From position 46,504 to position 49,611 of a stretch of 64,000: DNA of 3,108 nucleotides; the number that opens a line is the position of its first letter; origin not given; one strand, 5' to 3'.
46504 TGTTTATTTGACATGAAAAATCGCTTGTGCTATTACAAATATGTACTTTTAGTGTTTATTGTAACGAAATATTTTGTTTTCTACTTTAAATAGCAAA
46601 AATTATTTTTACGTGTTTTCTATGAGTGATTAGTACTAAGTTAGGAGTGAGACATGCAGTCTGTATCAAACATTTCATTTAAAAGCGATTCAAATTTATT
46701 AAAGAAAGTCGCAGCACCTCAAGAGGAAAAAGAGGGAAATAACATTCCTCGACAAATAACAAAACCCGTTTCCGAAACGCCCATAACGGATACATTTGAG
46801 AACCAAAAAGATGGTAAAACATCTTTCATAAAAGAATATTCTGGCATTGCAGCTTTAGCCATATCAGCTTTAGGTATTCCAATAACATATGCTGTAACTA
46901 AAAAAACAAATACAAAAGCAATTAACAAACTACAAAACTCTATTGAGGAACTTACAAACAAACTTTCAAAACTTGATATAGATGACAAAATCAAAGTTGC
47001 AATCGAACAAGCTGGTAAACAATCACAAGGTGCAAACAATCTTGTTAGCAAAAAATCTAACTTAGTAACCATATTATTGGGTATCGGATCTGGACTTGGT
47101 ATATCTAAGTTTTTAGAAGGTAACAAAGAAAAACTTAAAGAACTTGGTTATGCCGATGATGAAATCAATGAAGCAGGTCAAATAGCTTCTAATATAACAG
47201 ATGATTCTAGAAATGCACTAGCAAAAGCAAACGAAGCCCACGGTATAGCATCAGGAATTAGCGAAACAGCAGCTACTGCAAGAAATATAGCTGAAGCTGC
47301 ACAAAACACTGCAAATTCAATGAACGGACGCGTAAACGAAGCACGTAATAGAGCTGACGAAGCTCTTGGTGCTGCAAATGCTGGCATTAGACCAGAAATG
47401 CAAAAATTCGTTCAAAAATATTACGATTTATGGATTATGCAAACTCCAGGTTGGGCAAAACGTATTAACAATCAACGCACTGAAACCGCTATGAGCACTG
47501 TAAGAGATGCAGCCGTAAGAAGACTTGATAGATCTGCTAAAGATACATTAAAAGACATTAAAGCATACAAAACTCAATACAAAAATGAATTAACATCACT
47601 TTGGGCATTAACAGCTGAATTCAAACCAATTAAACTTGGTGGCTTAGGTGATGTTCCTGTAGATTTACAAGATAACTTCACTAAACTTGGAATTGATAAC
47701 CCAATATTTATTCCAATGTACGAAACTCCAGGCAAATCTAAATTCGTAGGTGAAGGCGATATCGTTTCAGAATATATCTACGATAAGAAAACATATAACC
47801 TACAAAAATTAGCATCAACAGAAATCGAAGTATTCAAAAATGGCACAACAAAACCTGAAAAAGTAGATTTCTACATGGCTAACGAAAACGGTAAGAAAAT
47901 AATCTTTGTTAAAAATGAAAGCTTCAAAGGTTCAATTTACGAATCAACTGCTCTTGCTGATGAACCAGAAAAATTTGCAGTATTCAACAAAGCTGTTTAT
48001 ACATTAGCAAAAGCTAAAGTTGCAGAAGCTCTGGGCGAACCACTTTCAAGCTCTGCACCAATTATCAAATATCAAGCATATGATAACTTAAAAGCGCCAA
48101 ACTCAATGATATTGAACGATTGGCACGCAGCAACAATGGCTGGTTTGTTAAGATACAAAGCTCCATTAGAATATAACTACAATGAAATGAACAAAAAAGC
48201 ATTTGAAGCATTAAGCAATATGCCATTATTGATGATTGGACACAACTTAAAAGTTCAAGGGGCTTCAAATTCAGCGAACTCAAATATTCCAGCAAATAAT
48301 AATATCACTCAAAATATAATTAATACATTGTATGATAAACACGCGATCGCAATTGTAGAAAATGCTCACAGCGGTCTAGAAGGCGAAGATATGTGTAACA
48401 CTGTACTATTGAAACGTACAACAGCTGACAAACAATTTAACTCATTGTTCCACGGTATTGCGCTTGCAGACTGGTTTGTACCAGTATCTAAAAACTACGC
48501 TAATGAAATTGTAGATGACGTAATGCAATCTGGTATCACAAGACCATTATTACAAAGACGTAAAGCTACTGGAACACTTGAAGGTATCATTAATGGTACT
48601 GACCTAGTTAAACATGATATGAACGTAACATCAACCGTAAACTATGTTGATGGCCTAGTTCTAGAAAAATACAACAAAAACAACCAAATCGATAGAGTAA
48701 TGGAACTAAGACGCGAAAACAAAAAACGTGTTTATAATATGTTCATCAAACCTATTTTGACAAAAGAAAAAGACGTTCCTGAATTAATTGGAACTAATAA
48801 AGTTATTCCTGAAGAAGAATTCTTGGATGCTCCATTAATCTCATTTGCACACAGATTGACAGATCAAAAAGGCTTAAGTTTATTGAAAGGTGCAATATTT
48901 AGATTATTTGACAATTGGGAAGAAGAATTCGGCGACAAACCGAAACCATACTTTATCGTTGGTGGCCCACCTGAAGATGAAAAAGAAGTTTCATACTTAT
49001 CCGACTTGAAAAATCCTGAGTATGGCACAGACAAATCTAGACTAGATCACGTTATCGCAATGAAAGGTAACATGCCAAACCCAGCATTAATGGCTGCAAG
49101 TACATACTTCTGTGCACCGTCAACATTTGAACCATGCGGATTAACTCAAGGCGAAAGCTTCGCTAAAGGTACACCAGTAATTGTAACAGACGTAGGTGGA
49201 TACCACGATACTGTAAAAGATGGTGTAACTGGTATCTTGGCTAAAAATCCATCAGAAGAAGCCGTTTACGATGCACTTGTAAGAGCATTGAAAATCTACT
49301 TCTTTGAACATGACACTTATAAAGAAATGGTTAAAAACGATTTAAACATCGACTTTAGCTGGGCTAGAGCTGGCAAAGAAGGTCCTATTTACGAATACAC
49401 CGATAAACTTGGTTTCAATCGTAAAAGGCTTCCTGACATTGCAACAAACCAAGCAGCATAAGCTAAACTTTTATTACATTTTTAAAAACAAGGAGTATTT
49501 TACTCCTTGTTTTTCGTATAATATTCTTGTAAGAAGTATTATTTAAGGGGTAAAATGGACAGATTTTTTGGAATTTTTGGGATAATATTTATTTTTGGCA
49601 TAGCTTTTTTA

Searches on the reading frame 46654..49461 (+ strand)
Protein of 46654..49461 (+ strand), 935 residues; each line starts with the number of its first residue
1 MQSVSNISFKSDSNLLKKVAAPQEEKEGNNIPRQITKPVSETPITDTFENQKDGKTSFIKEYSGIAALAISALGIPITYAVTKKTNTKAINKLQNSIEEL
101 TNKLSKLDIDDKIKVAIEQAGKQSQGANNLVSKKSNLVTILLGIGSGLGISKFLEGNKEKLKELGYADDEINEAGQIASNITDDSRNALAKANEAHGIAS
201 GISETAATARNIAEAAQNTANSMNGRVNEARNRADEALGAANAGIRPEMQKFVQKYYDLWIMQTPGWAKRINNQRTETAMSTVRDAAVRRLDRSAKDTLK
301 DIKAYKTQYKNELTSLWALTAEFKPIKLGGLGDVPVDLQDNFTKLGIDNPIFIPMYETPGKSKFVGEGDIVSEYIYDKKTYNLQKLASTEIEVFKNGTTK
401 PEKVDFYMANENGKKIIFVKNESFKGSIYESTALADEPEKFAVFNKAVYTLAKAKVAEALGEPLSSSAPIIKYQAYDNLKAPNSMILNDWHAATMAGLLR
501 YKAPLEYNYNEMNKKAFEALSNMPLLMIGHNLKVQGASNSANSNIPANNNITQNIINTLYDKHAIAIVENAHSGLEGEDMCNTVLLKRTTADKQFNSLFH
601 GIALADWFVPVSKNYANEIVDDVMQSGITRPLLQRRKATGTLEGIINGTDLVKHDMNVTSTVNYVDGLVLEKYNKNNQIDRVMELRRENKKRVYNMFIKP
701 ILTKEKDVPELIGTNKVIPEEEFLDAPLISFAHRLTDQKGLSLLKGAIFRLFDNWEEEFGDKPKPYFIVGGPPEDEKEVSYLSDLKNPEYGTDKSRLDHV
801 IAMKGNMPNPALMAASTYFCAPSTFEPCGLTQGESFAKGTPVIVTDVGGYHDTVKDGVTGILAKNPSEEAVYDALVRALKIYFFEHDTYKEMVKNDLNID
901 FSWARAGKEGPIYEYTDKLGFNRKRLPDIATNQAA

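Call 50: search_protein_families(library=pfam, proteins=[window:46654-49461:+], max_evalue=0.1)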
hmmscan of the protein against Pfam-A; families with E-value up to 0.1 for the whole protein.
window:46654-49461:+ (935 aa): 4 families
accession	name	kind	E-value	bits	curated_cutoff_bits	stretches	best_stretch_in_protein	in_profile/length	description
PF08323.17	Glyco_transf_5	-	9.9e-22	78.2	22.7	1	318-627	4-232/239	Starch synthase catalytic domain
PF00534.26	Glycos_transf_1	-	1.9e-18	67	26.4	1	723-890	12-163/172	Glycosyl transferases group 1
PF13692.12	Glyco_trans_1_4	-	1.8e-14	54.6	27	1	727-879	2-140/142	Glycosyl transferases group 1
PF11839.13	Alanine_zipper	-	0.0058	17.3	23.1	0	167-221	6-60/69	Alanine-zipper, major outer membrane lipoprotein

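Call 76: search_protein_families(library=ncbifam, proteins=[window:46654-49461:+], max_evalue=0.001)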
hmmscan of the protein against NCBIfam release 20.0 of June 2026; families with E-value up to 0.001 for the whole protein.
window:46654-49461:+ (935 aa): 21 families
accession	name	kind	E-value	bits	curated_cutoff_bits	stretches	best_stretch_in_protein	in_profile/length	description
TIGR02095.1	glgA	subfamily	2.4e-45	155.1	328.45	2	725-908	293-468/477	glycogen/starch synthase, ADP-glucose type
NF001903.0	PRK00654.2-2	equivalog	7.3e-30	104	616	1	587-909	194-470/482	glycogen synthase GlgA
NF001905.0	PRK00654.2-4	subfamily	3.8e-27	95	560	1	571-915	180-485/489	glycogen synthase GlgA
NF001898.0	PRK00654.1-1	equivalog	4.5e-27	94.8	603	1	592-908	195-466/477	glycogen synthase GlgA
NF001899.0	PRK00654.1-2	equivalog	6e-25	87.6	459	2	725-908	290-466/478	glycogen synthase GlgA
NF001901.0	PRK00654.1-5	equivalog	2.9e-22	78.8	649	1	811-909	386-483/502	glycogen synthase GlgA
NF001904.0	PRK00654.2-3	equivalog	2.2e-18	66.2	577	1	593-899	190-456/475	glycogen synthase GlgA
NF001906.0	PRK00654.2-5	equivalog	1.4e-17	63.9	870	1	812-908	372-474/485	glycogen synthase GlgA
NF001900.0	PRK00654.1-3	equivalog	1.5e-17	63.2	509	1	725-909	271-446/481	glycogen synthase GlgA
NF010699.0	PRK14099.1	equivalog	5.5e-16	58.1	762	1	600-908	205-470/485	glycogen synthase GlgA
NF001902.0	PRK00654.2-1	equivalog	9.4e-16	57.4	845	1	725-909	299-481/492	glycogen synthase GlgA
NF010698.0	PRK14098.1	equivalog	1.3e-12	47.1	754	2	812-909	378-478/489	starch synthase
TIGR02149.1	glgA_Coryne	subfamily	1.5e-10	40.8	302.4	1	810-904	278-377/391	glycogen synthase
TIGR03088.1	stp2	hypoth_equivalog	1.5e-10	40.6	409.05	1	794-886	250-339/374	TIGR03088 family PEP-CTERM/XrtA system glycosyltransferase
TIGR03449.1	mycothiol_MshA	equivalog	8.1e-09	34.9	462.5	1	726-906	220-392/406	D-inositol-3-phosphate glycosyltransferase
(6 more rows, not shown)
